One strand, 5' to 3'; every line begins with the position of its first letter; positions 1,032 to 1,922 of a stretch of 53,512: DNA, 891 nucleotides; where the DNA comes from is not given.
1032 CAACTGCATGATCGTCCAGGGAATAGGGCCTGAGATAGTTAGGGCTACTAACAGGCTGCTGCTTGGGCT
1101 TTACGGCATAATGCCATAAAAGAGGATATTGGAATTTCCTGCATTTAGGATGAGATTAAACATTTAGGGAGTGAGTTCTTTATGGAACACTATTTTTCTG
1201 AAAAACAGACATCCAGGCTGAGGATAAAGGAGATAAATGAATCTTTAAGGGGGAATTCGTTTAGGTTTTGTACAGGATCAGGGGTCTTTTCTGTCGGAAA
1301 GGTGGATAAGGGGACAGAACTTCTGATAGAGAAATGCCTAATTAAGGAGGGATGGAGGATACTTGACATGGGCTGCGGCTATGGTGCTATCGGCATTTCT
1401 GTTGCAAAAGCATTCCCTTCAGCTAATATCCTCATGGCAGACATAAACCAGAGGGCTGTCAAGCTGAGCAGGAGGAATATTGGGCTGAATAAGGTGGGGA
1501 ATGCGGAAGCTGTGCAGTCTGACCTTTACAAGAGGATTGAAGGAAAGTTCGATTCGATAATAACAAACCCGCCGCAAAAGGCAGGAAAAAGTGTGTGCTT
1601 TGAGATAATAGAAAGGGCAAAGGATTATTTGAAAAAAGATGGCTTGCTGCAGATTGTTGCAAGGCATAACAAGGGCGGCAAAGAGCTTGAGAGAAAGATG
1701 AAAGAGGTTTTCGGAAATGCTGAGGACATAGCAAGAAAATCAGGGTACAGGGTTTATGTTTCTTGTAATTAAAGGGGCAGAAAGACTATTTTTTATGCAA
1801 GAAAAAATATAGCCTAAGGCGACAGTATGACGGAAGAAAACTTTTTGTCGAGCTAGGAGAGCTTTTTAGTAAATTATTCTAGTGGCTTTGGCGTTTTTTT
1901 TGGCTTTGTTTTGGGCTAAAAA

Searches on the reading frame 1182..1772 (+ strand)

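Call 69: search_protein_families(library=ncbifam, proteins=[window:1182-1772:+], max_evalue=0.00001)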
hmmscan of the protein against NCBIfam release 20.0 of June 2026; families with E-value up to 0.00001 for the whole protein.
window:1182-1772:+ (196 aa): 22 families
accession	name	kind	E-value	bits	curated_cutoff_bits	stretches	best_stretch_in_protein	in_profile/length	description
NF007023.0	PRK09489.1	equivalog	4e-28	98.6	295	1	5-194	145-334/342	16S rRNA (guanine(1207)-N(2))-methyltransferase RsmC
NF011529.0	PRK14968.1-3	equivalog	9.9e-24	83.9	162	1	44-131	22-107/198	putative methyltransferase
TIGR03534.1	RF_mod_PrmC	equivalog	4.2e-22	78.8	199.1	1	45-131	73-165/253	peptide chain release factor N(5)-glutamine methyltransferase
TIGR00536.1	hemK_fam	subfamily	9.8e-22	77.3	115.5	1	45-131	98-191/286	HemK family protein methyltransferase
TIGR03533.1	L3_gln_methyl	equivalog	2e-17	63.5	229.7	1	57-131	122-198/284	50S ribosomal protein L3 N(5)-glutamine methyltransferase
TIGR00537.1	hemK_rel_arch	hypoth_equivalog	1.1e-14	54.6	87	1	47-131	9-91/179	HemK2/MTQ2 family protein methyltransferase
NF011577.0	PRK15001.1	equivalog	2.3e-13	49.8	468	1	22-189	194-366/378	23S rRNA (guanine(1835)-N(2))-methyltransferase RlmG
TIGR00406.1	prmA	equivalog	4.2e-10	39.5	183.15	1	54-129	157-232/288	50S ribosomal protein L11 methyltransferase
TIGR02469.1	CbiT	equivalog_domain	2.4e-09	37.5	78.3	1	48-156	11-118/124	precorrin-6Y C5,15-methyltransferase (decarboxylating) subunit CbiT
NF002421.0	PRK01544.1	equivalog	3.3e-08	32.7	567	1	53-134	135-218/524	bifunctional peptide chain release factor N(5)-glutamine methyltransferase PrmC/tRNA (guanosine(46)-N7)-methyltransferase TrmB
NF011530.0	PRK14968.1-4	equivalog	3.5e-08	33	243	1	54-131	37-108/202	putative methyltransferase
NF001785.0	PRK00517.2-2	equivalog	4.5e-08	32.6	188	1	46-129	133-218/282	50S ribosomal protein L11 methyltransferase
NF001786.0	PRK00517.2-4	equivalog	4.5e-08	32.5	327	1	53-130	140-214/277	50S ribosomal protein L11 methyltransferase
TIGR03704.1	PrmC_rel_meth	equivalog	1e-07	31.7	248.8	1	45-133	70-164/251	putative protein N(5)-glutamine methyltransferase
NF006138.0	PRK08287.1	equivalog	1.7e-07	31.2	210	1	48-156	23-127/189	decarboxylating cobalt-precorrin-6B (C(15))-methyltransferase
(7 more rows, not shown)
